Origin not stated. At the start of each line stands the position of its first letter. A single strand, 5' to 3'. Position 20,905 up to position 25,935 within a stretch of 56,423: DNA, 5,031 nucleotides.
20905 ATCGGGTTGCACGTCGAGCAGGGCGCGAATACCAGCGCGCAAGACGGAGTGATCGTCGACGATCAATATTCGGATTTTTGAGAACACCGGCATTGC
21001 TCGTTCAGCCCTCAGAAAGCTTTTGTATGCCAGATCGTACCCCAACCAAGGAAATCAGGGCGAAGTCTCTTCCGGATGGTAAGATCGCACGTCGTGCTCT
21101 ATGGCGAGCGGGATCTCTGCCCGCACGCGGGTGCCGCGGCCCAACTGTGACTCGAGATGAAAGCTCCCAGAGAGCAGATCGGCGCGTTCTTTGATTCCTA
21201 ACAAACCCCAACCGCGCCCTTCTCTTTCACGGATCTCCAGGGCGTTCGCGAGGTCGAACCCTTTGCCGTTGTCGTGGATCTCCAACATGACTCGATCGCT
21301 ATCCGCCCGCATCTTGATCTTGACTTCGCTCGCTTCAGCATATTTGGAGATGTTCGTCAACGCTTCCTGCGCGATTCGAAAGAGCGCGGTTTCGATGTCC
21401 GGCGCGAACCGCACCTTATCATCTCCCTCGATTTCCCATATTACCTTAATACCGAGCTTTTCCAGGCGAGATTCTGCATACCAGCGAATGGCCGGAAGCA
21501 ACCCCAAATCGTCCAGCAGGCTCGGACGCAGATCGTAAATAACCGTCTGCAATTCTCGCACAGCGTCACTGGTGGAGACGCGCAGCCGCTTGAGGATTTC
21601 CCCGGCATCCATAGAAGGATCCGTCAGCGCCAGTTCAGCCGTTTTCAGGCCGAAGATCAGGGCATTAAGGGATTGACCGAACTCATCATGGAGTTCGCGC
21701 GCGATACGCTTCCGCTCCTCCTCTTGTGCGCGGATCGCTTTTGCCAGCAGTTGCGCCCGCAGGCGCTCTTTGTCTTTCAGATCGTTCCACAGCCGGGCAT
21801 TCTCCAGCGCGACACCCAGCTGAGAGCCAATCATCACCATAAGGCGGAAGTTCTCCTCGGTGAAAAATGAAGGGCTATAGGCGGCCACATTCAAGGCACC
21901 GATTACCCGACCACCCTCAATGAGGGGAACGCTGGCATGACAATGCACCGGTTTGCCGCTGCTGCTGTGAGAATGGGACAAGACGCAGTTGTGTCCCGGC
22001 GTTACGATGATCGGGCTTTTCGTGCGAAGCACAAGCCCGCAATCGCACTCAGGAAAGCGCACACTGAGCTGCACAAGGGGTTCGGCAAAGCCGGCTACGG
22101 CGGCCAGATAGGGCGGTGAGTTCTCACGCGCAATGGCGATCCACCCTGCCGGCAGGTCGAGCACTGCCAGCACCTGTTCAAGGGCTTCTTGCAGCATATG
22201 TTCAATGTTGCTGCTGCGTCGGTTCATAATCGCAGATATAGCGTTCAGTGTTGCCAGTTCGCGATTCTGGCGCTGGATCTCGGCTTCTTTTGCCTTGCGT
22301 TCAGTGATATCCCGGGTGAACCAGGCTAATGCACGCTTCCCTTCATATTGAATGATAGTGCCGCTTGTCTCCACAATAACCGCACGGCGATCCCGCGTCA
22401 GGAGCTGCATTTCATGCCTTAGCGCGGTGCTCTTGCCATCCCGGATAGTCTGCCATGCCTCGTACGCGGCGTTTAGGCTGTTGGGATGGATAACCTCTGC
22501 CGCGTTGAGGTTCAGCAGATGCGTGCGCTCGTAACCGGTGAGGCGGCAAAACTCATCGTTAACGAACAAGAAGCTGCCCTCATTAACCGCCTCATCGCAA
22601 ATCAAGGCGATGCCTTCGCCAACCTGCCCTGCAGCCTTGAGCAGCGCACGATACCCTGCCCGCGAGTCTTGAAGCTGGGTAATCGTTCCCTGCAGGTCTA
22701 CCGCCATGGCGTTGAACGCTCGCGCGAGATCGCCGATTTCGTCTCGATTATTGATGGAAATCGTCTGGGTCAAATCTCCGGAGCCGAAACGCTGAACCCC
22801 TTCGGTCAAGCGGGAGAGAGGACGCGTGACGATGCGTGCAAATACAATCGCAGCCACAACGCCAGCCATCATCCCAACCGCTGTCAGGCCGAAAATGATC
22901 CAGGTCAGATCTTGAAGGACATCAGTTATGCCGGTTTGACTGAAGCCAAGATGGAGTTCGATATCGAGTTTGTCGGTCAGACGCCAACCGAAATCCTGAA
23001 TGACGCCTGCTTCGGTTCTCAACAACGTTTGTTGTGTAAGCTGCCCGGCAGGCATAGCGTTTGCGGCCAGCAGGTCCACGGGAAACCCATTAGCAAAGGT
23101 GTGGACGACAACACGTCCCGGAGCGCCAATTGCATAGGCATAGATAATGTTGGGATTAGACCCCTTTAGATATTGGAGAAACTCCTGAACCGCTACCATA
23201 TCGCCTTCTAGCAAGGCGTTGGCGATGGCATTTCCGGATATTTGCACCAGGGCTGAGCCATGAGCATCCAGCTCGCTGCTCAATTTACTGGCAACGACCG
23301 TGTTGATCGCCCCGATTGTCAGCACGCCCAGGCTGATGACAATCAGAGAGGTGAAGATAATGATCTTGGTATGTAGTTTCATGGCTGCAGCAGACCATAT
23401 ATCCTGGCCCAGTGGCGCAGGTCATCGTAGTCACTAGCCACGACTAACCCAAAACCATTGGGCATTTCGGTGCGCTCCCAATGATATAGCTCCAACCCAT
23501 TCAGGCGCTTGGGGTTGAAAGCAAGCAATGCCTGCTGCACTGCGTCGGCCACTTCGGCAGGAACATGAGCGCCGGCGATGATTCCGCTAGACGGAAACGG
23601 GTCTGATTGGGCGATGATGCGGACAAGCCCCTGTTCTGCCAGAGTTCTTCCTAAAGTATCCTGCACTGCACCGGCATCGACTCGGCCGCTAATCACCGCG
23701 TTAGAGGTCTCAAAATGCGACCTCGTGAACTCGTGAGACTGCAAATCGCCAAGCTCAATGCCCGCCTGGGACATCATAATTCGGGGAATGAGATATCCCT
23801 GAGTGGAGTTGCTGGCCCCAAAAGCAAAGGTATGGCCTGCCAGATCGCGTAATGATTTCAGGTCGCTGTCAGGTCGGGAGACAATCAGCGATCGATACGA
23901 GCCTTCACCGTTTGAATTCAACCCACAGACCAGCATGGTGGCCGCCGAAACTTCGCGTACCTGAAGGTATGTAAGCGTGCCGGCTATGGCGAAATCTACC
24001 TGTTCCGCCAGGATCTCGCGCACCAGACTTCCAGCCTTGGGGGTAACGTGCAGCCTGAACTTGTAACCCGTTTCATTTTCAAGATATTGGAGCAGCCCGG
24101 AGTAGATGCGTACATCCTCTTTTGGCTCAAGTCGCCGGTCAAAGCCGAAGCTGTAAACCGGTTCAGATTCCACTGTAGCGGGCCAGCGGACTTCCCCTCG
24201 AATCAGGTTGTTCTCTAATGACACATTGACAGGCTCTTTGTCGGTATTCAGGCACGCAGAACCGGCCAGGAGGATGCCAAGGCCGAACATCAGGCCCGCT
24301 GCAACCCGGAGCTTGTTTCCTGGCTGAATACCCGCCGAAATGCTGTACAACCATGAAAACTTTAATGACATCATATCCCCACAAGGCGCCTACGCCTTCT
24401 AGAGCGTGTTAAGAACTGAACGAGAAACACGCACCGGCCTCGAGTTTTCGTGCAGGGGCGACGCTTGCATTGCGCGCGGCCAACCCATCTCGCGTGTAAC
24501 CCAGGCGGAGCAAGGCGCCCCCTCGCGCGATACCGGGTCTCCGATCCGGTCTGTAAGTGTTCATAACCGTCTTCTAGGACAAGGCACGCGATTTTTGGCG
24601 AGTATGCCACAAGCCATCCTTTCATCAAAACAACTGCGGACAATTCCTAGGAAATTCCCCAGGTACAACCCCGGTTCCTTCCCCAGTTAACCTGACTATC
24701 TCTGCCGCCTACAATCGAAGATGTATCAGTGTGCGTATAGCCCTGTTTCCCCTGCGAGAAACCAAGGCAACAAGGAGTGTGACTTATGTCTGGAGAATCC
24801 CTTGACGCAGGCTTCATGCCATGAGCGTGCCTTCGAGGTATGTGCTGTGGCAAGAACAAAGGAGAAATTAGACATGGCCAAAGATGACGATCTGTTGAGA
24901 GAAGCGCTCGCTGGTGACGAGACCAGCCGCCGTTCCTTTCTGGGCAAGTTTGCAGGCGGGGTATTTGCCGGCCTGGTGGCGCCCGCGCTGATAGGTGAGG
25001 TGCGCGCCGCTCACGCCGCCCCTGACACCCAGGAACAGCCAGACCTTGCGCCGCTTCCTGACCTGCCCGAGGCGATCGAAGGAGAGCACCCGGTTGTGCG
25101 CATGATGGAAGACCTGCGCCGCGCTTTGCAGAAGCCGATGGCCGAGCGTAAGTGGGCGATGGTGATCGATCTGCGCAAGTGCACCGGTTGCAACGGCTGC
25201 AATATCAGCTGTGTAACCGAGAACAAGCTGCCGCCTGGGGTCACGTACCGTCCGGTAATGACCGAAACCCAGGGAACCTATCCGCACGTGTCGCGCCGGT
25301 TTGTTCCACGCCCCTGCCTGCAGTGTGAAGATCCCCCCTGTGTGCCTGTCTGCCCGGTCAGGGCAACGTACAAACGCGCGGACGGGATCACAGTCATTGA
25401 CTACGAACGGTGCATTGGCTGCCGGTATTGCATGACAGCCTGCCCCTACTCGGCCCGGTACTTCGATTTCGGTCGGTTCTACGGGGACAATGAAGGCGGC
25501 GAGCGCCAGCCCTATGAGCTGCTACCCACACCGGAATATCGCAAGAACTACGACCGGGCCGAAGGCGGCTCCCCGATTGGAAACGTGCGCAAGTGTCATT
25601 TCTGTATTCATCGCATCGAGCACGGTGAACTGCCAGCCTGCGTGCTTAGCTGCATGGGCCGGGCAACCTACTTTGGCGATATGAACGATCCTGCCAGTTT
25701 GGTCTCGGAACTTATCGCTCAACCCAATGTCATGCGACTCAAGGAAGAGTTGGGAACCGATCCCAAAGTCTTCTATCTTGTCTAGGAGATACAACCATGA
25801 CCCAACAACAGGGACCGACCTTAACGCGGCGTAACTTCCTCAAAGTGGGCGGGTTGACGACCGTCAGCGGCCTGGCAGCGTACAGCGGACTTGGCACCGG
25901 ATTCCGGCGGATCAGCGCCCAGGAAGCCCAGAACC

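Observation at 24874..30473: Uncharacterised Tat-exported molybdoenzyme operon (B-A-chaperone-C order, both A and B with twin-arginine signals)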

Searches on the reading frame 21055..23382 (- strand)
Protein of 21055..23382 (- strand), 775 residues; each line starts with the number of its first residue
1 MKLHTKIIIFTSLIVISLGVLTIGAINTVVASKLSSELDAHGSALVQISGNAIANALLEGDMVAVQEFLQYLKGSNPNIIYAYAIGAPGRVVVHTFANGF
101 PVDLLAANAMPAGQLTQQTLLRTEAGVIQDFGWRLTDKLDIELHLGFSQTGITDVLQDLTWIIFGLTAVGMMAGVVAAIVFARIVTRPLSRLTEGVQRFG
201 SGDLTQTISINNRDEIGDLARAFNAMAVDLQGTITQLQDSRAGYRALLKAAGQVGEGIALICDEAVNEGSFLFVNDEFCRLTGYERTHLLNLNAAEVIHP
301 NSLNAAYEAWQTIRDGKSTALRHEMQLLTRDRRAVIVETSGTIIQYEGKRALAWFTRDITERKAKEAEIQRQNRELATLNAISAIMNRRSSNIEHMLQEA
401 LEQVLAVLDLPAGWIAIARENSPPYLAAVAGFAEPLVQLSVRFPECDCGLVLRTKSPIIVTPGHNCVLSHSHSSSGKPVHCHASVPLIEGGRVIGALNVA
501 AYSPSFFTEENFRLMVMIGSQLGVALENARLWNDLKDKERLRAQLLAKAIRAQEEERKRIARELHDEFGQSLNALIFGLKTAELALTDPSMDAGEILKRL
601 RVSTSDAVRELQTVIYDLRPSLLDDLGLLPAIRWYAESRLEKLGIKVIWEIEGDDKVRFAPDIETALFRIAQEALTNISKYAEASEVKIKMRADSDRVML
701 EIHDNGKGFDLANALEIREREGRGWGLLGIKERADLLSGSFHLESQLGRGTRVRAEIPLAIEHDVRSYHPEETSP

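Call 3: search_protein_families(library=pfam, proteins=[window:21055-23382:-])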
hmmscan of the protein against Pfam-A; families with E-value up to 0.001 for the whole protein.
window:21055-23382:- (775 aa): 12 families
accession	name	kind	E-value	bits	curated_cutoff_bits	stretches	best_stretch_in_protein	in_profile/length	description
PF13185.12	GAF_2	-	4.6e-19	69.4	28.6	1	391-527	2-136/136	GAF domain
PF00672.30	HAMP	-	7e-17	61.9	25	1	180-231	1-52/53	HAMP domain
PF02518.31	HATPase_c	-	5.6e-15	56.2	26.4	1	664-760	3-110/111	Histidine kinase-, DNA gyrase B-, and HSP90-like ATPase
PF07730.19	HisKA_3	-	6.5e-14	52.7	24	1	556-622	1-67/68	Histidine kinase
PF01590.32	GAF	-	5.2e-13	50.1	22.4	1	393-526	2-133/133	GAF domain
PF13426.13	PAS_9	-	4.9e-10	40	27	1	267-361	9-103/103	PAS domain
PF08447.18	PAS_3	-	9e-10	39.1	25.6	1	272-349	2-81/89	PAS fold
PF13492.12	GAF_3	-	1.2e-08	35.8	27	1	392-528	1-129/129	GAF domain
PF13581.12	HATPase_c_2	-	2e-06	28.2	27.4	1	670-737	35-112/127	Histidine kinase-like ATPase domain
PF00989.32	PAS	-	2.4e-06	28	22.6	1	269-359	21-113/113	PAS fold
PF08448.16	PAS_4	-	0.00042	20.9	23.1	0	268-363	14-109/110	PAS fold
PF13188.13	PAS_8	-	0.00045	20.5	21.8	0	252-296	8-48/65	PAS domain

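Call 4: search_protein_families(library=ncbifam, proteins=[window:21055-23382:-])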
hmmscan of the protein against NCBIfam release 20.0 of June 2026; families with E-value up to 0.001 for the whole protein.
window:21055-23382:- (775 aa): 43 families (the best 25 are shown)
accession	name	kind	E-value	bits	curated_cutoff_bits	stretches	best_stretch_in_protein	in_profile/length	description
NF052443.1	SensHisKinMctS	equivalog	1.7e-44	151.9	700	1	539-764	234-453/457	two-component system sensor histidine kinase MctS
NF008649.0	PRK11644.1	equivalog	5.3e-38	131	408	1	517-759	263-496/499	signal transduction histidine-protein kinase/phosphatase UhpB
NF047786.1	his_kin_MadS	equivalog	2.9e-27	95.8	500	1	546-758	218-434/434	MadS family sensor histidine kinase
NF052531.1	Strep_LiaS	equivalog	2.1e-24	86.4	450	1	544-759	120-327/328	envelope stress sensor histidine kinase LiaS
NF008184.0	PRK10935.1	equivalog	2.1e-24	86.1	553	2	555-758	362-558/565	nitrate/nitrite two-component system sensor histidine kinase NarQ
NF007896.0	PRK10600.1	equivalog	2.3e-24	86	578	2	555-755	389-581/598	nitrate/nitrite two-component system sensor histidine kinase NarX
NF033092.0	HK_WalK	equivalog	1.1e-17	63.9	725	1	155-368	171-371/594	cell wall metabolism sensor histidine kinase WalK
NF047874.1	MASE3_PAS_HK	subfamily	3.6e-17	62.4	560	1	221-398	244-410/655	MASE3 domain-containing sensor histidine kinase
NF040691.1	MtrAB_MtrB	equivalog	1.5e-16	60.5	450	1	143-239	170-266/507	MtrAB system histidine kinase MtrB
TIGR00229.1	sensory_box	domain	4.5e-16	59.1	22.9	1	267-368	23-125/126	PAS domain S-box protein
NF008468.0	PRK11360.1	equivalog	8e-15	54.2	646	1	159-380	194-397/616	two-component system sensor histidine kinase AtoS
NF046044.1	PnpS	equivalog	3.3e-13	49.4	400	1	188-366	1-167/390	two-component system histidine kinase PnpS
NF007004.0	PRK09467.1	equivalog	4.2e-13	48.9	415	1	158-242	154-233/440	two-component system sensor histidine kinase EnvZ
NF058645.1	MCPCtpMPsAe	equivalog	2e-12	46.7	900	1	140-250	184-296/558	methyl-accepting chemotaxis protein CtpM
NF047322.1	HK_morpho_MacS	equivalog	5.4e-11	42.3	300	1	494-758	127-367/367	MacS family sensor histidine kinase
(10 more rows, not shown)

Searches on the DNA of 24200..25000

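Call 99: search_rna_families(source=window, start=24200, end=25000, threshold=evalue, max_evalue=1)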
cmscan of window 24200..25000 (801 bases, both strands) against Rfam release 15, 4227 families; matches with E-value up to 1: 0.
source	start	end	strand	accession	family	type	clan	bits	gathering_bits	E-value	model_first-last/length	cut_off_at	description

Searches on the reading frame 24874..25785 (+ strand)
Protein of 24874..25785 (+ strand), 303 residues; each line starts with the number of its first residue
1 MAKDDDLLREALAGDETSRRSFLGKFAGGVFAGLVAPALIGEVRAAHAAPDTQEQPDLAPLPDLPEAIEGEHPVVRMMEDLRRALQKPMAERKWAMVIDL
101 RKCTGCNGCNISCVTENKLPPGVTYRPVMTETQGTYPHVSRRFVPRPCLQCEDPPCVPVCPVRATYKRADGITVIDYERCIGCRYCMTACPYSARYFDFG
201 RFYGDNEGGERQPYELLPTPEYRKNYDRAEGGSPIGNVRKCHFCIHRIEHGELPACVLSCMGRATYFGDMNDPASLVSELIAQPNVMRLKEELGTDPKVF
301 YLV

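Call 3: search_protein_families(library=pfam, proteins=[window:24874-25785:+])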
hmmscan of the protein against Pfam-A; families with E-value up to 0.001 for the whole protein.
window:24874-25785:+ (303 aa): 10 families
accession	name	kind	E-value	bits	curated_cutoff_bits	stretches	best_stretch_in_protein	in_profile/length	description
PF13247.11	Fer4_11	-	6.3e-20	71.7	26.2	2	142-198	4-62/100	4Fe-4S dicluster domain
PF13237.11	Fer4_10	-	3.6e-15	56.1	25.5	2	174-260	3-52/53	4Fe-4S dicluster domain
PF12837.12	Fer4_6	-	3.1e-09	36.8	25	1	174-194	3-23/24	4Fe-4S binding domain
PF12838.12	Fer4_7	-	1.2e-08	35.7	27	1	148-194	2-52/52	4Fe-4S dicluster domain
PF00037.32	Fer4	-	5.6e-08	32.7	21.1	1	174-195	2-23/24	4Fe-4S binding domain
PF12797.12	Fer4_2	-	9.9e-08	31.9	24.5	1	173-192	3-22/22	4Fe-4S binding domain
PF13187.11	Fer4_9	-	1.4e-06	28.6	27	1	148-193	2-50/52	4Fe-4S dicluster domain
PF14697.11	Fer4_21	-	2e-05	25.1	35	0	147-192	7-53/59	4Fe-4S dicluster domain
PF13534.11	Fer4_17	-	8.5e-05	23.5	22.2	0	179-195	1-17/61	4Fe-4S dicluster domain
PF13183.11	Fer4_8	-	0.00052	20.9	27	0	178-205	3-31/68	4Fe-4S dicluster domain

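Call 4: search_protein_families(library=ncbifam, proteins=[window:24874-25785:+])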
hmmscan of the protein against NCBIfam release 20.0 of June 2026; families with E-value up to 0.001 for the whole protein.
window:24874-25785:+ (303 aa): 40 families (the best 25 are shown)
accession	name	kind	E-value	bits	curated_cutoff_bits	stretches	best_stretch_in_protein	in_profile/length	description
NF045797.1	DsrO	equivalog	9e-59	198.7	200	2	73-201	23-156/235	sulfate reduction electron transfer complex DsrMKJOP subunit DsrO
NF011569.0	PRK14993.1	equivalog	1.4e-53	181.9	416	2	87-198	37-150/244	tetrathionate reductase subunit TtrB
NF041715.1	arsenate_red_ArrB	equivalog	1.2e-50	172.2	450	1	93-302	2-225/233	arsenate respiratory reductase iron-sulfur subunit ArrB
TIGR03149.1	cyt_nit_nrfC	equivalog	1.5e-43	148.8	377.6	2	89-198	34-145/225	cytochrome c nitrite reductase Fe-S protein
NF041782.1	mnquin_red_QrcC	equivalog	5.6e-40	137.5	400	1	94-302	1-225/239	menaquinone reductase iron-sulfur cluster-binding subunit QrcC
TIGR02951.1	DMSO_dmsB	equivalog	1.3e-32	113.1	214.1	2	96-198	4-115/161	DMSO/selenate family reductase complex B subunit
TIGR03478.1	DMSO_red_II_bet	subfamily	3e-31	108.5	480.7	2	131-198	114-182/321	DMSO reductase family type II enzyme, iron-sulfur subunit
NF038355.1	FDH3_beta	equivalog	2.1e-28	99.6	240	1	96-200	5-106/180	formate dehydrogenase FDH3 subunit beta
NF042979.1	EthbenzDh_ebdB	equivalog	1.9e-24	86.2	740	2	132-198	137-204/354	ethylbenzene dehydrogenase subunit beta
NF008134.0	PRK10882.1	equivalog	3.4e-22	78.9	263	2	142-203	107-169/329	hydrogenase 2 operon protein HybA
NF045715.1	sulf_resp_HmcB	equivalog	1.1e-20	74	420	2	95-200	38-159/307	sulfate respiration complex iron-sulfur protein HmcB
TIGR01660.1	narH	equivalog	1.9e-19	69.4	524.05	2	130-199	165-235/492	nitrate reductase subunit beta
TIGR01582.1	FDH-beta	equivalog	1.3e-16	60.6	334.7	2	147-194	92-140/283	formate dehydrogenase subunit beta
NF007658.0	PRK10330.1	equivalog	2e-14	53.5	260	1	96-194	5-103/181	electron transport protein HydN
NF007382.0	PRK09898.1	equivalog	3.3e-13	49.6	213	1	92-193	57-169/208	ferredoxin-like protein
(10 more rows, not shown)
